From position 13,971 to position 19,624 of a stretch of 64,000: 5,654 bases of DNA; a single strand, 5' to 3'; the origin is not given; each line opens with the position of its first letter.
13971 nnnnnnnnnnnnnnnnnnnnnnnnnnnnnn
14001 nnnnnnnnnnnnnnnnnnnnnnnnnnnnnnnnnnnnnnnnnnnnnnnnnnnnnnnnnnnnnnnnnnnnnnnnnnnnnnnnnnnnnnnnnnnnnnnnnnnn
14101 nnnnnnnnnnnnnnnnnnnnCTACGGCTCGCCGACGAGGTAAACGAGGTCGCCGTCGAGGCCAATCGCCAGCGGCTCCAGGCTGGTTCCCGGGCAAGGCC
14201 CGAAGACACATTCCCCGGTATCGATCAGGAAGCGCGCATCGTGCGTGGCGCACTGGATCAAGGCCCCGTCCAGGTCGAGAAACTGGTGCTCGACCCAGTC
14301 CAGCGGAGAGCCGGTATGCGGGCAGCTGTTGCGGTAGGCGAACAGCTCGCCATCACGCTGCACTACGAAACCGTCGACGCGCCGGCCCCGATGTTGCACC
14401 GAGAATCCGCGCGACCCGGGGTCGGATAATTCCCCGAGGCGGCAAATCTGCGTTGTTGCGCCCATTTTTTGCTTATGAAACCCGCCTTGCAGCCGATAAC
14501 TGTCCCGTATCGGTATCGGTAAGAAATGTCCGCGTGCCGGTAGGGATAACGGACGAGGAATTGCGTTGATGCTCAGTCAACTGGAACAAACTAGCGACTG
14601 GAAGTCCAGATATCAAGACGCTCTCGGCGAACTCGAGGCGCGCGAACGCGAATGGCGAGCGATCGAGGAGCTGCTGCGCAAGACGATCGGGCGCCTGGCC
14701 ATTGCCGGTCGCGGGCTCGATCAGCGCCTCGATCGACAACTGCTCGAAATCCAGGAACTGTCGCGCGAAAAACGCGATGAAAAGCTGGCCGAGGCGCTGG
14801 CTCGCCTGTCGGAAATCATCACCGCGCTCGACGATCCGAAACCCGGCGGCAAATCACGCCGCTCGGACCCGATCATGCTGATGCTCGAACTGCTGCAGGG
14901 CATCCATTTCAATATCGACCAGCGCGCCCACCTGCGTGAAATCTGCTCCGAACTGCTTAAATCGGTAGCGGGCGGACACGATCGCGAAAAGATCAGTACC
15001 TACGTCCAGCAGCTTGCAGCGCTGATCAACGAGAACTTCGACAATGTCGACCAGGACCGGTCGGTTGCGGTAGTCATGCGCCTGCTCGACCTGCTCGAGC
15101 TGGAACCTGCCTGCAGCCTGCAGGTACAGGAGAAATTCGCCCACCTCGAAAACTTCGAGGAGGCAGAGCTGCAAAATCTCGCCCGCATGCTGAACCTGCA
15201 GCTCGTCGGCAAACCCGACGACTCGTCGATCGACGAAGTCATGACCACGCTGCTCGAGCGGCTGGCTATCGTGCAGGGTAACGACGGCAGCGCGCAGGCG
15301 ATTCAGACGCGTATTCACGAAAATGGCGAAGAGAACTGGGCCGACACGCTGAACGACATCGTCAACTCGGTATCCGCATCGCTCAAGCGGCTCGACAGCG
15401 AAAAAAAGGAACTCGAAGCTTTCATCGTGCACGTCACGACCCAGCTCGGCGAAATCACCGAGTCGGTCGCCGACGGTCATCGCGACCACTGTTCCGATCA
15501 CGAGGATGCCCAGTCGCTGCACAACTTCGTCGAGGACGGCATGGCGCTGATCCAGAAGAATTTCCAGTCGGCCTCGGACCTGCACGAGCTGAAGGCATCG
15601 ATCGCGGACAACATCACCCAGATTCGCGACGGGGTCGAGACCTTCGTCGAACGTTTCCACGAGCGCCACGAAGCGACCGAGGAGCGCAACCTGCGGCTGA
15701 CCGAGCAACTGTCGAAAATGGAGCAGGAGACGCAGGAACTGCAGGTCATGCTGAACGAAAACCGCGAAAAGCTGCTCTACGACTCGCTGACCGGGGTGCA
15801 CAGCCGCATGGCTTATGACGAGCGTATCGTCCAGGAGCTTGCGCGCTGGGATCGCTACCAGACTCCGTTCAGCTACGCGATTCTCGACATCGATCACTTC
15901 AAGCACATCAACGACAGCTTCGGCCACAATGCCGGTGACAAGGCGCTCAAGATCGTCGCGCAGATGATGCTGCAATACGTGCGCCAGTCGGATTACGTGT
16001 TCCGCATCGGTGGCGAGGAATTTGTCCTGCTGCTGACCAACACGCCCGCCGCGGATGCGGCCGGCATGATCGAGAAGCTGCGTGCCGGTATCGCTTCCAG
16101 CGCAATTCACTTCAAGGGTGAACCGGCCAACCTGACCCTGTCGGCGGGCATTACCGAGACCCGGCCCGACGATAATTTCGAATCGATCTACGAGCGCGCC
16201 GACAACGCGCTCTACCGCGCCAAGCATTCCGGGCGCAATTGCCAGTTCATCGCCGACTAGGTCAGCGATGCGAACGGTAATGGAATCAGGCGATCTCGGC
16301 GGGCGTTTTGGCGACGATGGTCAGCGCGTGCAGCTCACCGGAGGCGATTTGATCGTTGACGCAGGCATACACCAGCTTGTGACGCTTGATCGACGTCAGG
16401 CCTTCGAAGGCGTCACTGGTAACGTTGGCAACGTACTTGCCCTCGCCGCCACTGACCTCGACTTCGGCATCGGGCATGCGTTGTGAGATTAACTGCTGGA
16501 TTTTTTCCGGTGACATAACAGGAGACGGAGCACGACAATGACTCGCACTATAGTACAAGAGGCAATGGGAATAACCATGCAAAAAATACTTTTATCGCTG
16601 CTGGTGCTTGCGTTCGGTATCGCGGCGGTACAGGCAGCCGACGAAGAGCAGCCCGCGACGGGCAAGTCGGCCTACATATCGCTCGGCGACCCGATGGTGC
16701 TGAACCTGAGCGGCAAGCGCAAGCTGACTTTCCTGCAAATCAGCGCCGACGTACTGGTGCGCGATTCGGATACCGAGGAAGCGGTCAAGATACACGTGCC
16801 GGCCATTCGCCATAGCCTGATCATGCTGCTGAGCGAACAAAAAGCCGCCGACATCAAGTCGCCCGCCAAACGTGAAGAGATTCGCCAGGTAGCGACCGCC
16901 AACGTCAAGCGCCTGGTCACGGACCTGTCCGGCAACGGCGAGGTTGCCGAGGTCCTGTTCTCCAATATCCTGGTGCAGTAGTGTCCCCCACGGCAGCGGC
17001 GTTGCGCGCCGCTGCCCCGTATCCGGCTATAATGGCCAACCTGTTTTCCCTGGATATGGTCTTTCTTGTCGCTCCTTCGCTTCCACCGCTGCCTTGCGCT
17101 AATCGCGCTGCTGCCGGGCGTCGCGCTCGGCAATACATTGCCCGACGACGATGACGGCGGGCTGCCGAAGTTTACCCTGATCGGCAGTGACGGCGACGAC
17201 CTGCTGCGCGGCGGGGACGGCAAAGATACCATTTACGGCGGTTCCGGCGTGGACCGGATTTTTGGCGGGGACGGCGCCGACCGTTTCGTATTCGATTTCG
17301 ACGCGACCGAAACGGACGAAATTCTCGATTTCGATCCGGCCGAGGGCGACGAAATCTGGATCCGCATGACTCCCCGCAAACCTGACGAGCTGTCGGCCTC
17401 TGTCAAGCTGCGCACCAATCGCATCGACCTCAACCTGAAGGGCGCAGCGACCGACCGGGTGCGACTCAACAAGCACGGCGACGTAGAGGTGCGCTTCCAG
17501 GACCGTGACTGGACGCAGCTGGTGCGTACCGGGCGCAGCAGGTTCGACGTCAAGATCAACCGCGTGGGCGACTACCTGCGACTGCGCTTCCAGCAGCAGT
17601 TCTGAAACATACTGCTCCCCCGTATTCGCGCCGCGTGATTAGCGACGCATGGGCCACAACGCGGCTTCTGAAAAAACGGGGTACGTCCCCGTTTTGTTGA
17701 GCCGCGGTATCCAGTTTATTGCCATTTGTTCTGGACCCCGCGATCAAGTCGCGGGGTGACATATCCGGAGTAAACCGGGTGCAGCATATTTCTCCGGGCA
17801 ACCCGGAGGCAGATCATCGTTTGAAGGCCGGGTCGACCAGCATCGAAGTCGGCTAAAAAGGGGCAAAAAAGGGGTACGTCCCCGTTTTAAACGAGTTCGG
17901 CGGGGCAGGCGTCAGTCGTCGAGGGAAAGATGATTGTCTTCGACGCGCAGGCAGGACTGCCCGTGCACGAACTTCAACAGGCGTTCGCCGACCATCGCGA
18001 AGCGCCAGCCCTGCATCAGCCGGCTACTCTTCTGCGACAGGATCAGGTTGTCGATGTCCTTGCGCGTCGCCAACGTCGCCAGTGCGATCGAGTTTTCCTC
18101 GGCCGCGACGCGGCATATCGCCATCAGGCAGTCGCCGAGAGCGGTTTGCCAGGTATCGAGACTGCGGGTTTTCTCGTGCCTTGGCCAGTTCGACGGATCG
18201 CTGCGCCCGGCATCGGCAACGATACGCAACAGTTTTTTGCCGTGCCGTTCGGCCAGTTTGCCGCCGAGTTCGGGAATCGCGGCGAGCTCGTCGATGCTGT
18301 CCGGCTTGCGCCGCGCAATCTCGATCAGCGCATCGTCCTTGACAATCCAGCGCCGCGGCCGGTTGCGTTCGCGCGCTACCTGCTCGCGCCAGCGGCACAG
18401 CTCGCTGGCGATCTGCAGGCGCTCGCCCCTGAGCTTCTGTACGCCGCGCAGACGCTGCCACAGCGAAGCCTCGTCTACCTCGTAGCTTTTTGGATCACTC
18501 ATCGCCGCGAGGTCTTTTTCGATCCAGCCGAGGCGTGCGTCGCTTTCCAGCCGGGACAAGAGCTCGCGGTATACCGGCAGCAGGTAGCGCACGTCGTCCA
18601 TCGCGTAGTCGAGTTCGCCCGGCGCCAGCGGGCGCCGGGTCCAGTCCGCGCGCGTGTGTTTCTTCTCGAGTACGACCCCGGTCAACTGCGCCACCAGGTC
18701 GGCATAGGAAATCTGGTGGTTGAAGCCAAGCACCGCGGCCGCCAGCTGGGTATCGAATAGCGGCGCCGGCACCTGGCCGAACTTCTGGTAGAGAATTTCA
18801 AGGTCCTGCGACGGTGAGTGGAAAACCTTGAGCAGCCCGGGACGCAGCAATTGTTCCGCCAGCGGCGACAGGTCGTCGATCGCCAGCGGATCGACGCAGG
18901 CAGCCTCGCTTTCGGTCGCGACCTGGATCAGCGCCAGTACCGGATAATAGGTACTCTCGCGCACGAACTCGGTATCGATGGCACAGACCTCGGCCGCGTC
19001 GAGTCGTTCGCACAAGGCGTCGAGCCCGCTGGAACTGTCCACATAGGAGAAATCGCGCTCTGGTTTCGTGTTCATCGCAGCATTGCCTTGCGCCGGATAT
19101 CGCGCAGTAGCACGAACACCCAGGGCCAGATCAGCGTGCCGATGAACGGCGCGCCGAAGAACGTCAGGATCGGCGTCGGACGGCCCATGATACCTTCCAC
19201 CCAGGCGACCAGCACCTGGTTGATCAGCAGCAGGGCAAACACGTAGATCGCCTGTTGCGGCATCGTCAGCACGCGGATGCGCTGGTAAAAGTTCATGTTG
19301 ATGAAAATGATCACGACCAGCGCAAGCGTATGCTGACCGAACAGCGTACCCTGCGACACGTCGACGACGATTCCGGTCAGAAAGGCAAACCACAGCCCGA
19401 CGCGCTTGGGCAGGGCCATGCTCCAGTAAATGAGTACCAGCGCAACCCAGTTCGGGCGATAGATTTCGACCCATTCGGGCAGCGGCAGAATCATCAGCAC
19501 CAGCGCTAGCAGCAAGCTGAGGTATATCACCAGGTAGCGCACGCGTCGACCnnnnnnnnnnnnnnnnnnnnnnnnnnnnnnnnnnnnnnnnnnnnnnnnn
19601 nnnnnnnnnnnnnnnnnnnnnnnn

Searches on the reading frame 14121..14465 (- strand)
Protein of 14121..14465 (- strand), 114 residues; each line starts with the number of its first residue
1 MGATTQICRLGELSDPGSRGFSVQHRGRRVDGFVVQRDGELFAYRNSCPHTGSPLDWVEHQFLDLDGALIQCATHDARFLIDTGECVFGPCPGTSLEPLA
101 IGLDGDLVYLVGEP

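Call 53: search_protein_families(library=ncbifam, proteins=[window:14121-14465:-], max_evalue=0.00001)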
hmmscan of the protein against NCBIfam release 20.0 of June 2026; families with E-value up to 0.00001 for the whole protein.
window:14121-14465:- (114 aa): 1 family
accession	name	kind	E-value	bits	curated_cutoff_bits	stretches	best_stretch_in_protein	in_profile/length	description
NF042948.2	3PPDioc_HcaC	equivalog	8.8e-06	25.9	150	1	6-109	5-99/105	3-phenylpropionate/cinnamic acid dioxygenase ferredoxin subunit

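Call 61: search_protein_families(library=pfam, proteins=[window:14121-14465:-], max_evalue=0.0001)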
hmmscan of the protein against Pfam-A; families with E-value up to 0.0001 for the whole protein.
window:14121-14465:- (114 aa): 1 family
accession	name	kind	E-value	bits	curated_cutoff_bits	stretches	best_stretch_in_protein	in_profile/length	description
PF00355.32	Rieske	-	1.9e-09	37.7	20.3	1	33-93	27-82/88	Rieske [2Fe-2S] domain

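Call 67: search_solved_structures(query=window:14121-14465:-, max_evalue=0.001)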
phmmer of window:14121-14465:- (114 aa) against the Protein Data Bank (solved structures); distinct sequences matched with E-value up to 0.001: 5.
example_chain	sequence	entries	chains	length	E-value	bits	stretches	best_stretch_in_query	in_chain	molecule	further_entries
2e4p_A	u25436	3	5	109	1e-06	32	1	5-105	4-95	Biphenyl dioxygenase ferredoxin subunit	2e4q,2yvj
1fqt_A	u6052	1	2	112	9.6e-06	28.8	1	16-105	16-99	RIESKE-TYPE FERREDOXIN OF BIPHENYL DIOXYGENASE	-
4emj_B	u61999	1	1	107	2.6e-05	27.4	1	7-109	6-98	Toluene 1,2-dioxygenase system ferredoxin subunit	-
3dqy_A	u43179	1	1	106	2.7e-05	27.4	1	7-109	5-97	Toluene 1,2-dioxygenase system ferredoxin subunit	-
8jng_A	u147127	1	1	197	0.0001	25.5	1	36-96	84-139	Methanesulfonate monooxygenase ferredoxin subunit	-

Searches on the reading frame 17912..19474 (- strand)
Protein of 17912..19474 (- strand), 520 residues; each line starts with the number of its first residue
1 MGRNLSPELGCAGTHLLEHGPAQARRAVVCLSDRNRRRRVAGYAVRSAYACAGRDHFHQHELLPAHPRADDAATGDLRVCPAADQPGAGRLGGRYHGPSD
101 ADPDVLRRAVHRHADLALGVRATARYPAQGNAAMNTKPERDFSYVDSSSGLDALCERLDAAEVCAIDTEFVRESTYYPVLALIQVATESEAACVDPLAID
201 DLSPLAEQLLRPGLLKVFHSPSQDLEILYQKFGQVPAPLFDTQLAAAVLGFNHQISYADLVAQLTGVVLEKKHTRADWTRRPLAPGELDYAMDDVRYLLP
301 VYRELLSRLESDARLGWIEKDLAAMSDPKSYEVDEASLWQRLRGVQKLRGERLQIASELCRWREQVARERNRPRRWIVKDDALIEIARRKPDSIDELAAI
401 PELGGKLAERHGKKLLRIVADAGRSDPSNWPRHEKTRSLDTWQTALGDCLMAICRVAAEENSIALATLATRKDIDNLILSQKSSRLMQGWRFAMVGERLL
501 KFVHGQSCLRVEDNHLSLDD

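Call 61: search_protein_families(library=pfam, proteins=[window:17912-19474:-], max_evalue=0.0001)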
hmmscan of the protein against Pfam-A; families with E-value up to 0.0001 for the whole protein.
window:17912-19474:- (520 aa): 2 families
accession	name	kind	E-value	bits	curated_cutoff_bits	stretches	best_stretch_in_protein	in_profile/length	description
PF01612.26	DNA_pol_A_exo1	-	1.9e-40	138.9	23.6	1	144-310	3-173/173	3'-5' exonuclease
PF00570.28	HRDC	-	9.7e-20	70.8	23.8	1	353-419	2-68/68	HRDC domain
